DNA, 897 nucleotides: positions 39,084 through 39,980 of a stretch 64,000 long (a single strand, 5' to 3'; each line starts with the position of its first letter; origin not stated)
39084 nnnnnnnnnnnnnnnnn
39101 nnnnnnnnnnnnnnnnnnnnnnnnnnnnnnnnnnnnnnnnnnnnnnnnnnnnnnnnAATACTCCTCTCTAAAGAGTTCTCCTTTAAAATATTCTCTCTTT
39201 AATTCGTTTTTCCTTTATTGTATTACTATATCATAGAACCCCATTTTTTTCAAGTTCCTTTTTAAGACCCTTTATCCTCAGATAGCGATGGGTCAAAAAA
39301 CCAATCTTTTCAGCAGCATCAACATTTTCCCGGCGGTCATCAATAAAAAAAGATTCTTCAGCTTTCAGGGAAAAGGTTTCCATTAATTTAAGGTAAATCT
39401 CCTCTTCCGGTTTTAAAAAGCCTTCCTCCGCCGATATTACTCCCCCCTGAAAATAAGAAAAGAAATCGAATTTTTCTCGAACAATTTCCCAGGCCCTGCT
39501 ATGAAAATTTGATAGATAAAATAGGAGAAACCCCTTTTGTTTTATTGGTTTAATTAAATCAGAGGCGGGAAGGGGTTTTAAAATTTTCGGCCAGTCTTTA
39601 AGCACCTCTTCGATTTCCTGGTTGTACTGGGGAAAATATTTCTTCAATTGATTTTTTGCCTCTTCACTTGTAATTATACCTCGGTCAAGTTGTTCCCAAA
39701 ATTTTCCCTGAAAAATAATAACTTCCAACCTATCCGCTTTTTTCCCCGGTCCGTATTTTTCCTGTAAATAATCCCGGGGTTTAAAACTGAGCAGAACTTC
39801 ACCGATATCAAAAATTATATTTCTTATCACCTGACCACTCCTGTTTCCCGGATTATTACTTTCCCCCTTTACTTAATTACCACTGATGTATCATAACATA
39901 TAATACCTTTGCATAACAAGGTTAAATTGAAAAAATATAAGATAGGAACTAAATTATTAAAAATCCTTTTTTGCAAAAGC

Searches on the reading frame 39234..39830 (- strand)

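Call 7: search_protein_families(library=ncbifam, proteins=[window:39234-39830:-])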
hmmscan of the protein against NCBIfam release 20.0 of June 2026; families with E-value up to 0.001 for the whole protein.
window:39234-39830:- (199 aa): 10 families
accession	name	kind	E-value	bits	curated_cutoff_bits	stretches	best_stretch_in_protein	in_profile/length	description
TIGR02247.1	HAD-1A3-hyp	subfamily_domain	1.3e-13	51.2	125.4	1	2-195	2-207/211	epoxide hydrolase N-terminal domain-like phosphatase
TIGR01509.1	HAD-SF-IA-v3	subfamily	4.4e-11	43.2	29.4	1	90-179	71-150/154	HAD-IA family hydrolase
TIGR02252.1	DREG-2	subfamily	8.4e-11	42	155.2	1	43-178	66-199/203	HAD hydrolase, REG-2-like, family IA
TIGR02253.1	CTE7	subfamily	1.2e-08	35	169.75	1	62-191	71-201/221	TIGR02253 family HAD-type hydrolase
TIGR02254.1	YjjG_YfnB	equivalog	7.4e-08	32.1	159.9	1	3-168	2-180/223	YjjG family noncanonical pyrimidine nucleotidase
NF006991.0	PRK09456.1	equivalog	1.3e-07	31.5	295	1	42-178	41-179/199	glucose-1-phosphatase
TIGR01993.1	Pyr-5-nucltdase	equivalog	1.1e-05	25.3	142.9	1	79-180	79-180/183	pyrimidine 5'-nucleotidase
NF009695.0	PRK13222.1-2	equivalog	1.9e-05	24.3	225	1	53-178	69-188/226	phosphoglycolate phosphatase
TIGR01428.1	HAD_type_II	equivalog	0.00043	20.4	125.4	1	49-181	60-188/197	haloacid dehalogenase type II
NF009694.0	PRK13222.1-1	equivalog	0.00047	19.5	415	1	53-177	85-204/252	phosphoglycolate phosphatase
